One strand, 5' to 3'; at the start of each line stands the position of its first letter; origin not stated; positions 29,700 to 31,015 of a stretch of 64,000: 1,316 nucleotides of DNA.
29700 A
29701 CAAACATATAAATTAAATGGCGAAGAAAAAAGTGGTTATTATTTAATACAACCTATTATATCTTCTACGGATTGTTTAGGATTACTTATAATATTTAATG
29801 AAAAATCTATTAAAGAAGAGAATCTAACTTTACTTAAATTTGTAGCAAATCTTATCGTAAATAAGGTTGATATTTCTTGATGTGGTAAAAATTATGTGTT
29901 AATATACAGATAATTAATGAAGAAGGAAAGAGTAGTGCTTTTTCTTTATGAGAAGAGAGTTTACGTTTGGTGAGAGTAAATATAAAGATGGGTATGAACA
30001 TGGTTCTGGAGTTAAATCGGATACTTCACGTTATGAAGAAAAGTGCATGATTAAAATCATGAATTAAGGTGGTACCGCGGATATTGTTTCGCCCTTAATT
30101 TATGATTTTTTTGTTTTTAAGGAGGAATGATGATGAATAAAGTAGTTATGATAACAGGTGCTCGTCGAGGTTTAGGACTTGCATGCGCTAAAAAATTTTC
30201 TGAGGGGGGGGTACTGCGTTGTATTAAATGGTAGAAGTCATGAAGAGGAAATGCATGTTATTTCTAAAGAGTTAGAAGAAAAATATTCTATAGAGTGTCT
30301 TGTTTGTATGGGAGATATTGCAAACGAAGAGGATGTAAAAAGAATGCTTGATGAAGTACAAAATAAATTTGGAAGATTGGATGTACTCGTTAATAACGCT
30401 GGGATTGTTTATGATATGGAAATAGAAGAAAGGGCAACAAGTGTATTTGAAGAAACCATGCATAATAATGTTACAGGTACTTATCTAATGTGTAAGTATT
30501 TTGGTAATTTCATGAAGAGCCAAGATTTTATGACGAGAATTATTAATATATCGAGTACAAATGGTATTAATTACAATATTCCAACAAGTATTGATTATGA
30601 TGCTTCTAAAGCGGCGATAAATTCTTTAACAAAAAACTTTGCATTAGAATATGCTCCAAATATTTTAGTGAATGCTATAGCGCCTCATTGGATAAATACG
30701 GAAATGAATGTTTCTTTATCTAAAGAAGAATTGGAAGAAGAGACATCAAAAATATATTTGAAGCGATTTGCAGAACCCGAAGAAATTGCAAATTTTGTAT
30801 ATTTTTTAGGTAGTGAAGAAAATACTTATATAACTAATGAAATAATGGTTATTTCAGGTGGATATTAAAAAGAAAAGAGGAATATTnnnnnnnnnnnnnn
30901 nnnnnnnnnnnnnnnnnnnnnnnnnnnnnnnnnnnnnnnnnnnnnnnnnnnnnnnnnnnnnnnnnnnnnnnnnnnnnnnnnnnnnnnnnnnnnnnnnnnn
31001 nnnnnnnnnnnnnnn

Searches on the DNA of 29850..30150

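Call 29: search_rna_families(source=window, start=29850, end=30150, threshold=gathering, show_alignments=1)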
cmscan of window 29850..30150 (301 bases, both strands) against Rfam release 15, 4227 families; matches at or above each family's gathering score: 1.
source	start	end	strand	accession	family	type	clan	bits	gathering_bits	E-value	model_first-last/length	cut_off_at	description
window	29911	30099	+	RF00230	T-box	Cis-reg; leader;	-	110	93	9.4e-26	1-219/219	no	T-box leader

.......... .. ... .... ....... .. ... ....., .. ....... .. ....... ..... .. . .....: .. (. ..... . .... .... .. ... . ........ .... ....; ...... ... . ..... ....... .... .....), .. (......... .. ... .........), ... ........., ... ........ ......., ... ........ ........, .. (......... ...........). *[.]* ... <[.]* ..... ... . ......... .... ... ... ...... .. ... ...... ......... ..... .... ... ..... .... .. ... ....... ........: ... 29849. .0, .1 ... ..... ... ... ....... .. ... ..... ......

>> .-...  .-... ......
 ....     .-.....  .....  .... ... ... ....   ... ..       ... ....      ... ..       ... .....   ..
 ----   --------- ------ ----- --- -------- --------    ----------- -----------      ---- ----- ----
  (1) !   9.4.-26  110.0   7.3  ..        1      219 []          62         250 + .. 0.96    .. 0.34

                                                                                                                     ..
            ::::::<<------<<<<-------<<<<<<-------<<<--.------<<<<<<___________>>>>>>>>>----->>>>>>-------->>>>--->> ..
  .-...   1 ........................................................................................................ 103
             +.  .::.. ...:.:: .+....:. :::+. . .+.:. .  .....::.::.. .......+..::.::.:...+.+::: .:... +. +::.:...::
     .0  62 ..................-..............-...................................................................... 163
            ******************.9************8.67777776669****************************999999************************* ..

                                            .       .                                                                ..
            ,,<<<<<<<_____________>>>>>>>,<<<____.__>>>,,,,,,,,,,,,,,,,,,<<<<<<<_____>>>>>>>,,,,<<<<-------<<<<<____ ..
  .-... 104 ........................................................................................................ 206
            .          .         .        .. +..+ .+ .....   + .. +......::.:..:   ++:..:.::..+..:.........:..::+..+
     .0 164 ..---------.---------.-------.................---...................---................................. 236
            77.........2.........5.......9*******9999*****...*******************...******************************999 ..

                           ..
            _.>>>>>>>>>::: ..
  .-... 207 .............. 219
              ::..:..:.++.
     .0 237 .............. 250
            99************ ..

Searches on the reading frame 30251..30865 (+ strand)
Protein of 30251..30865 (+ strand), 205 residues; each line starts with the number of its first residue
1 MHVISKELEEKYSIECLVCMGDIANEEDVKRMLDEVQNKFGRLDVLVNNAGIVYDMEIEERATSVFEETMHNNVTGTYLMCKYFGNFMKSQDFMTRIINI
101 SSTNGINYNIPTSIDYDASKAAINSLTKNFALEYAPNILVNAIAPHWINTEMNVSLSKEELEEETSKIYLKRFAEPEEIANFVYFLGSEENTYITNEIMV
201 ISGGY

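Call 38: find_encoding_contigs(protein=P0121, flank=1000, max_places=10)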
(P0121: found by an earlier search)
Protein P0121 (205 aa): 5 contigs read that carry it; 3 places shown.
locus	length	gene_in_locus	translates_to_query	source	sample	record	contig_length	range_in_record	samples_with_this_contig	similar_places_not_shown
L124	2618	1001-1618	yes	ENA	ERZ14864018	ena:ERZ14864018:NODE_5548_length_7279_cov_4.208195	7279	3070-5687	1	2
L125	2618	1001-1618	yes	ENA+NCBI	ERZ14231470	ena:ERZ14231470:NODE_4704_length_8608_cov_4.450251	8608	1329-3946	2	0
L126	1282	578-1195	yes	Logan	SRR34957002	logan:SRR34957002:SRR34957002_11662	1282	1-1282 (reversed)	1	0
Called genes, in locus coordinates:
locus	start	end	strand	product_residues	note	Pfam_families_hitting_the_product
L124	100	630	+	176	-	PF04014:MazE_antitoxin, PF15714:SpoVT_C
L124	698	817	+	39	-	-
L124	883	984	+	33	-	-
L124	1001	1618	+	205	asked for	PF00106:adh_short, PF08659:KR, PF13561:adh_short_C2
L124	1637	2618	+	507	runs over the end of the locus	PF00133:tRNA-synt_1, PF01406:tRNA-synt_1e (weak), PF01921:tRNA-synt_1f (faint), PF09334:tRNA-synt_1g, PF00133:tRNA-synt_1, PF19303:Anticodon_3, PF08264:Anticodon_1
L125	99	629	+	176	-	PF04014:MazE_antitoxin, PF15714:SpoVT_C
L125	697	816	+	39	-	-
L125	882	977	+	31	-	-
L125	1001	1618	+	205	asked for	PF00106:adh_short, PF08659:KR, PF13561:adh_short_C2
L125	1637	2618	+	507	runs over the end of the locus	PF00133:tRNA-synt_1, PF01406:tRNA-synt_1e (weak), PF01921:tRNA-synt_1f (faint), PF09334:tRNA-synt_1g, PF00133:tRNA-synt_1, PF19303:Anticodon_3, PF08264:Anticodon_1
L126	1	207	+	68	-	?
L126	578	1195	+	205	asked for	PF00106:adh_short, PF08659:KR, PF13561:adh_short_C2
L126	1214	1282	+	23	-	?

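Call 39: find_encoding_contigs(protein=P0124, flank=1000, max_places=10)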
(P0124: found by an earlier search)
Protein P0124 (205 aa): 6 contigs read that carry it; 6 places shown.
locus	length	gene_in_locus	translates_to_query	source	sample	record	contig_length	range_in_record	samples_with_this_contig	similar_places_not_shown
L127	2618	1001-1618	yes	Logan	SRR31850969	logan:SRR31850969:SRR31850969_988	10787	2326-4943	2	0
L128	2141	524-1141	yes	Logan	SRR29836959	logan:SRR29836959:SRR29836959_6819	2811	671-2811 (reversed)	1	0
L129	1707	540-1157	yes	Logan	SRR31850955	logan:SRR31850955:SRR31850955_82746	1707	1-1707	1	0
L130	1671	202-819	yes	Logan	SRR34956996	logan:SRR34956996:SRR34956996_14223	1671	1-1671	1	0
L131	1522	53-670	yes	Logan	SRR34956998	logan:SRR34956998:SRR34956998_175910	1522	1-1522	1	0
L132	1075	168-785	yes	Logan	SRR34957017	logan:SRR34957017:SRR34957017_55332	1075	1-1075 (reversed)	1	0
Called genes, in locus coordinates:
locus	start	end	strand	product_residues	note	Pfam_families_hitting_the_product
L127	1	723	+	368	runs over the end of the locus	PF01636:APH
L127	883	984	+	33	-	-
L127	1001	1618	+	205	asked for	PF00106:adh_short, PF08659:KR, PF13561:adh_short_C2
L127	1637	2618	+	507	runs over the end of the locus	PF00133:tRNA-synt_1, PF01406:tRNA-synt_1e (weak), PF01921:tRNA-synt_1f (faint), PF09334:tRNA-synt_1g, PF00133:tRNA-synt_1, PF19303:Anticodon_3, PF08264:Anticodon_1 (weak)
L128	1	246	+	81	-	?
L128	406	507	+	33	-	-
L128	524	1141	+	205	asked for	PF00106:adh_short, PF08659:KR, PF13561:adh_short_C2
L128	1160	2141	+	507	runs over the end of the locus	PF00133:tRNA-synt_1, PF01406:tRNA-synt_1e (weak), PF01921:tRNA-synt_1f (faint), PF09334:tRNA-synt_1g, PF00133:tRNA-synt_1, PF19303:Anticodon_3, PF08264:Anticodon_1 (weak)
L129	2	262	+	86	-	?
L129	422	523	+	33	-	-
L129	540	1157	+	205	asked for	PF00106:adh_short, PF08659:KR, PF13561:adh_short_C2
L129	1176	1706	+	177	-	?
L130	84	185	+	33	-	-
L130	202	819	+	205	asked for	PF00106:adh_short, PF08659:KR, PF13561:adh_short_C2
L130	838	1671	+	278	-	?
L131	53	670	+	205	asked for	PF00106:adh_short, PF08659:KR, PF13561:adh_short_C2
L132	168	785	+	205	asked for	PF00106:adh_short, PF08659:KR, PF13561:adh_short_C2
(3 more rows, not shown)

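Call 47: find_encoding_contigs(protein=P0127, flank=600, max_places=10)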
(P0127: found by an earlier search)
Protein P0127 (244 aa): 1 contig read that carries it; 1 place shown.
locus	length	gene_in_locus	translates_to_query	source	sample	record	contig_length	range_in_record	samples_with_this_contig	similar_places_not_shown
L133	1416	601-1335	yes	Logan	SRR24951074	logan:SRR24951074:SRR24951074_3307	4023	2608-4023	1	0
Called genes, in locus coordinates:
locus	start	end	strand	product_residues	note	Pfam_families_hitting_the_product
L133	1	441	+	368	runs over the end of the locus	PF01636:APH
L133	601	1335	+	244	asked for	PF00106:adh_short, PF08659:KR, PF13561:adh_short_C2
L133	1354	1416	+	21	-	?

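Call 48: find_encoding_contigs(protein=P0125, flank=600, max_places=10)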
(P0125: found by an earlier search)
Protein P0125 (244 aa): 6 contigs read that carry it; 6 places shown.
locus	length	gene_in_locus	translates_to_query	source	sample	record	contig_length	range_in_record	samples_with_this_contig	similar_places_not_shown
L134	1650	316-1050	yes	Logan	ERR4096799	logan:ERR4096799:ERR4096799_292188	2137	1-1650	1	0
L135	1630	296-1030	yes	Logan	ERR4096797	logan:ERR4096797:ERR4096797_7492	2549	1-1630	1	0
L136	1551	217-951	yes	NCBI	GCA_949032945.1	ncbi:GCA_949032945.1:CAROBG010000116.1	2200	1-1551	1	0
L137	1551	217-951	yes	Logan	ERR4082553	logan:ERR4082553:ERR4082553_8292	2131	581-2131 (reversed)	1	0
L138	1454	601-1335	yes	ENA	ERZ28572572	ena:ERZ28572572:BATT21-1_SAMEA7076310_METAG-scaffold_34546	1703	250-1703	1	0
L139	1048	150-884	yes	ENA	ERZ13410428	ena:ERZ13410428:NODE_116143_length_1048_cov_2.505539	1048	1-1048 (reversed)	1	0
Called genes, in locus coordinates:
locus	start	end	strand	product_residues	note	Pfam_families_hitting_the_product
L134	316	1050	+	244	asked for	PF00106:adh_short, PF08659:KR, PF13561:adh_short_C2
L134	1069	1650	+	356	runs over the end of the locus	?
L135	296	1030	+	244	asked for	PF00106:adh_short, PF08659:KR, PF13561:adh_short_C2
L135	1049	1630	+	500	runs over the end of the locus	?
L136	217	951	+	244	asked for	PF00106:adh_short, PF08659:KR, PF13561:adh_short_C2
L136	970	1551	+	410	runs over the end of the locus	?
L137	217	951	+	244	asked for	PF00106:adh_short, PF08659:KR, PF13561:adh_short_C2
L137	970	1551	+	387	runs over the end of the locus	?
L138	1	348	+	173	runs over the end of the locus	PF04014:MazE_antitoxin, PF15714:SpoVT_C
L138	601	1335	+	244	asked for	PF00106:adh_short, PF08659:KR, PF13561:adh_short_C2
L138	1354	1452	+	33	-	?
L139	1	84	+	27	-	?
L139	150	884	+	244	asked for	PF00106:adh_short, PF08659:KR, PF13561:adh_short_C2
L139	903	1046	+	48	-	?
